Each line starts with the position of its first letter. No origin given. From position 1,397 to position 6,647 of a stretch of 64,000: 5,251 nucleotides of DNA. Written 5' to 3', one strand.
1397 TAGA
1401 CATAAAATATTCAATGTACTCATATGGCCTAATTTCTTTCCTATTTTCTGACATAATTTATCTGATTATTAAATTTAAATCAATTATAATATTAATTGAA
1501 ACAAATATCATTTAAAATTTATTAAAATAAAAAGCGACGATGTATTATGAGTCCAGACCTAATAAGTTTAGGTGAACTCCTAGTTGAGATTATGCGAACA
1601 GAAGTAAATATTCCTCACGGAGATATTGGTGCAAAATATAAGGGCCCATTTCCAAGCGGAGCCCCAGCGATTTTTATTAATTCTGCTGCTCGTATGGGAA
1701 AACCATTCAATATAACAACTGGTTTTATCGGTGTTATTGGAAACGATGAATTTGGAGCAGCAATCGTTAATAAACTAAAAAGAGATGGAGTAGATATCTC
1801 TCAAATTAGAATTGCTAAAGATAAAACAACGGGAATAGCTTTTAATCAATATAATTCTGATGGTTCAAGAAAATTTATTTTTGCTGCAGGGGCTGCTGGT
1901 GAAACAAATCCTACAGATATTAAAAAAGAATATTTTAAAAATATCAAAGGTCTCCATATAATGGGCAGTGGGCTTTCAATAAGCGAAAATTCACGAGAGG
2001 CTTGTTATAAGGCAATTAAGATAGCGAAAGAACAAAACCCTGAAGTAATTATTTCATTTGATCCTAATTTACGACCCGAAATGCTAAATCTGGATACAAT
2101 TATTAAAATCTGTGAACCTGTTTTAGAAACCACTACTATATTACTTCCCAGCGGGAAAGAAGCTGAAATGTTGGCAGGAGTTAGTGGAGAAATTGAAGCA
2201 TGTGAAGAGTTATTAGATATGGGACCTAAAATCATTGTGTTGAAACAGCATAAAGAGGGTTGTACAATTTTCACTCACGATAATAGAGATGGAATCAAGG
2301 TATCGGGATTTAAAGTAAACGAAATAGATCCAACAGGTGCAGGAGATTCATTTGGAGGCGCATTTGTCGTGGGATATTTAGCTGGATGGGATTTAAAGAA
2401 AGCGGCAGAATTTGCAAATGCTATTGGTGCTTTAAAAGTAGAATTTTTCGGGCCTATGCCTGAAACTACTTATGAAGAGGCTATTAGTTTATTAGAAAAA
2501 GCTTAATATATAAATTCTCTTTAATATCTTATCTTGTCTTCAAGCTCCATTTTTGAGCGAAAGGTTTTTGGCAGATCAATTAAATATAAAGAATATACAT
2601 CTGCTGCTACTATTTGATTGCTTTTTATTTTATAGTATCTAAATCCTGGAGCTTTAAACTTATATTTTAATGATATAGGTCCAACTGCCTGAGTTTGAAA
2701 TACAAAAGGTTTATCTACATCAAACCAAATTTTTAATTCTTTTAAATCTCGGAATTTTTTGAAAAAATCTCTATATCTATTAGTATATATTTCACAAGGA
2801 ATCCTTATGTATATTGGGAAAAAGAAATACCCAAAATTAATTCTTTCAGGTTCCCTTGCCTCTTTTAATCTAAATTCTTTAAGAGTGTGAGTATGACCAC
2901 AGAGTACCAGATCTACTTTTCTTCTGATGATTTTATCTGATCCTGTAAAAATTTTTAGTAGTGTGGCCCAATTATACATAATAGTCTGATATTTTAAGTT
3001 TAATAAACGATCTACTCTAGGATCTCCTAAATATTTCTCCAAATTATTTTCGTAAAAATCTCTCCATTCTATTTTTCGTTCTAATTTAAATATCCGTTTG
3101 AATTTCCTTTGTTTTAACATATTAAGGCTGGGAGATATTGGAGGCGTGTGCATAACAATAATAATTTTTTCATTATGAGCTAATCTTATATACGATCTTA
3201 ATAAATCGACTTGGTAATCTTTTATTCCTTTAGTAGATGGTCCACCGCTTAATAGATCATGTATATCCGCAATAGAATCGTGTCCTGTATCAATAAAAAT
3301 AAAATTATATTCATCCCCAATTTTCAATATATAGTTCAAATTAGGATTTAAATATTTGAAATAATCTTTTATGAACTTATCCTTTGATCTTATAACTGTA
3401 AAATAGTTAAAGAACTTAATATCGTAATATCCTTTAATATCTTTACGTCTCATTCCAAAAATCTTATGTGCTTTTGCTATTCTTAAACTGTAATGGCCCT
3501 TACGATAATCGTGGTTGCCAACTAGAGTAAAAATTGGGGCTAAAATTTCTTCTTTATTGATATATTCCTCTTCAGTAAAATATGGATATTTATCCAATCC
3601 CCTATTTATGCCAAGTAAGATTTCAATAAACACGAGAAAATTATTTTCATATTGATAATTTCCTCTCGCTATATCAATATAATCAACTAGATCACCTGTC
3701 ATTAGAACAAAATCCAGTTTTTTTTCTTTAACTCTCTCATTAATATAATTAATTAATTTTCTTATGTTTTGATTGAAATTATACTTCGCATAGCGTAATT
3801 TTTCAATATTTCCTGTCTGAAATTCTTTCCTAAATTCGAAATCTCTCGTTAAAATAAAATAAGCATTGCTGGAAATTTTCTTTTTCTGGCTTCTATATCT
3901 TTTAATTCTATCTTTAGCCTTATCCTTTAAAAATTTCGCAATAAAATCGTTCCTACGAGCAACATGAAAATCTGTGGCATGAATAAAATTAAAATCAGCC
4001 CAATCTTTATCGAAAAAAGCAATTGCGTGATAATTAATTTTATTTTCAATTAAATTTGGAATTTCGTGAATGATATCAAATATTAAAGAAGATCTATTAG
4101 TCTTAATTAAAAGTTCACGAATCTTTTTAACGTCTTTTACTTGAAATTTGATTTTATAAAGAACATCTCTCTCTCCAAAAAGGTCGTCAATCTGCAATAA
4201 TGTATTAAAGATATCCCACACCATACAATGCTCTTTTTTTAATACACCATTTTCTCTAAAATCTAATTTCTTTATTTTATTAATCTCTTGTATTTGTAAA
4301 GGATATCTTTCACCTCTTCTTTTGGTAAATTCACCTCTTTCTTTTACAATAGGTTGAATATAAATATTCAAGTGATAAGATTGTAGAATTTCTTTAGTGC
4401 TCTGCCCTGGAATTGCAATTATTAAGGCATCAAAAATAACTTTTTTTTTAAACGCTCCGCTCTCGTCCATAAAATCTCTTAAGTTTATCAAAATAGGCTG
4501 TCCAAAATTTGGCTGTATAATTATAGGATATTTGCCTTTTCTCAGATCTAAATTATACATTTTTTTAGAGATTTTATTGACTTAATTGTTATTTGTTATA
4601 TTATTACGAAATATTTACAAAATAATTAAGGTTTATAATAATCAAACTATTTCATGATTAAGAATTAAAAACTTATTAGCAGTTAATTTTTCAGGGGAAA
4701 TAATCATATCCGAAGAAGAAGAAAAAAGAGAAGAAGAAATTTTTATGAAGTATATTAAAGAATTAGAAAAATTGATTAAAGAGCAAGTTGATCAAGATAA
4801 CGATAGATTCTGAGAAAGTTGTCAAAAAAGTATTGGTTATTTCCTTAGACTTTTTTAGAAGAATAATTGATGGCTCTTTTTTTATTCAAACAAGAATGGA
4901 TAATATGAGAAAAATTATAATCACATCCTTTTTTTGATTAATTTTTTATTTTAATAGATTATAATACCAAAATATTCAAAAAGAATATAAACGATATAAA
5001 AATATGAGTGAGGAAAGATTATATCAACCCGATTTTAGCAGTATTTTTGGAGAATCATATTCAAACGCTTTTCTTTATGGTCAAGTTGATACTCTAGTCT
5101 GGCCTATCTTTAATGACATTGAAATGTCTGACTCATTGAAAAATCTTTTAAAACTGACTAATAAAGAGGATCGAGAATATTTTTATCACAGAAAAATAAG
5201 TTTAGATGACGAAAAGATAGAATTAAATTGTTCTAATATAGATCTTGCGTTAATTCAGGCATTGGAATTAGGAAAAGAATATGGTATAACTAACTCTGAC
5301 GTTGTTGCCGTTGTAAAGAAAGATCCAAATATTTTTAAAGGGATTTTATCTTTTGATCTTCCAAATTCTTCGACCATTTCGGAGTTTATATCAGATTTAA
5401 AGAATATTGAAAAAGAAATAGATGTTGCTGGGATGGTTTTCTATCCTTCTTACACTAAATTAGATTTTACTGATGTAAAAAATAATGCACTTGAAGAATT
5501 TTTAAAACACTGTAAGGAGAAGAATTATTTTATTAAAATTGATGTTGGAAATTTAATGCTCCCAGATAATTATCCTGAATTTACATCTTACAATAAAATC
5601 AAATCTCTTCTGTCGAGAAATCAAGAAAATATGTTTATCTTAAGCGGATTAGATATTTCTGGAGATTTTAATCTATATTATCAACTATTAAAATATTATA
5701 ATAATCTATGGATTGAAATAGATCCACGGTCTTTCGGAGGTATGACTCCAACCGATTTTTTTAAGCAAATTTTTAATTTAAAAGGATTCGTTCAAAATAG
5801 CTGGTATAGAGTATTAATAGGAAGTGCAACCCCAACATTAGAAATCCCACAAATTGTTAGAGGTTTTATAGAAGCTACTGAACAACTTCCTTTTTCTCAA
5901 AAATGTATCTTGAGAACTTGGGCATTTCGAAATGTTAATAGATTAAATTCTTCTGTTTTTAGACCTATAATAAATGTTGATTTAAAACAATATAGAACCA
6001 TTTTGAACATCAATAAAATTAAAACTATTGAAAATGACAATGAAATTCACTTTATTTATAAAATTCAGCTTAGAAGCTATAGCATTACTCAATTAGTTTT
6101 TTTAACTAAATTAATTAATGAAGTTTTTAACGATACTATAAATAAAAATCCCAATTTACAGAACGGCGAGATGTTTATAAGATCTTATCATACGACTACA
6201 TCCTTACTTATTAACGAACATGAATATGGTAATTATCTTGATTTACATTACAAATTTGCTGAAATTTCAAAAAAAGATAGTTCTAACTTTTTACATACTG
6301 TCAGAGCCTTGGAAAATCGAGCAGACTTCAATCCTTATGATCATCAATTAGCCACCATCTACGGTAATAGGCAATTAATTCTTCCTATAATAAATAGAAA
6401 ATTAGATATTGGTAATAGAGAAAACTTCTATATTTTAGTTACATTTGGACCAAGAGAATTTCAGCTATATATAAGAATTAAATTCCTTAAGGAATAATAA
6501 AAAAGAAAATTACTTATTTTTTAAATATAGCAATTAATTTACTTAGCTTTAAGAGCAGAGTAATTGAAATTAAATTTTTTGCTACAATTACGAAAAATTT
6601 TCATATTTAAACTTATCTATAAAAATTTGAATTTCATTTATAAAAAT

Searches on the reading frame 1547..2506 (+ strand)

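Call 61: search_protein_families(library=pfam, proteins=[window:1547-2506:+], max_evalue=0.001)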
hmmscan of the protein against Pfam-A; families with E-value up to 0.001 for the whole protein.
window:1547-2506:+ (319 aa): 2 families
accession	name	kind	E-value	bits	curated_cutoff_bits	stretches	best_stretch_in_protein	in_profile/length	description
PF00294.29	PfkB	-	9.1e-46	157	25.8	1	35-303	34-295/302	pfkB family carbohydrate kinase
PF08543.17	Phos_pyr_kin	-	0.00018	21.4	27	1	179-291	103-225/246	Phosphomethylpyrimidine kinase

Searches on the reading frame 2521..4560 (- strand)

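Call 61: search_protein_families(library=pfam, proteins=[window:2521-4560:-], max_evalue=0.001)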
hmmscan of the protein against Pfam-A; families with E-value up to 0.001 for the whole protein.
window:2521-4560:- (679 aa): 1 family
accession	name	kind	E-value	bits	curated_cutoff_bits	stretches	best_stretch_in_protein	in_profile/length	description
PF00149.33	Metallophos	-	2.9e-11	44.6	21.5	1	264-559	16-190/191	Calcineurin-like phosphoesterase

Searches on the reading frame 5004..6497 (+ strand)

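Call 61: search_protein_families(library=pfam, proteins=[window:5004-6497:+], max_evalue=0.001)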
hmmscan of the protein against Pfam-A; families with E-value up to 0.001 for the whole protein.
window:5004-6497:+ (497 aa): 1 family
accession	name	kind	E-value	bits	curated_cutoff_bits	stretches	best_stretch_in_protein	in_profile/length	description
PF01894.22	UPF0047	-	1.3e-08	35.4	27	1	379-485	10-109/117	Uncharacterised protein family UPF0047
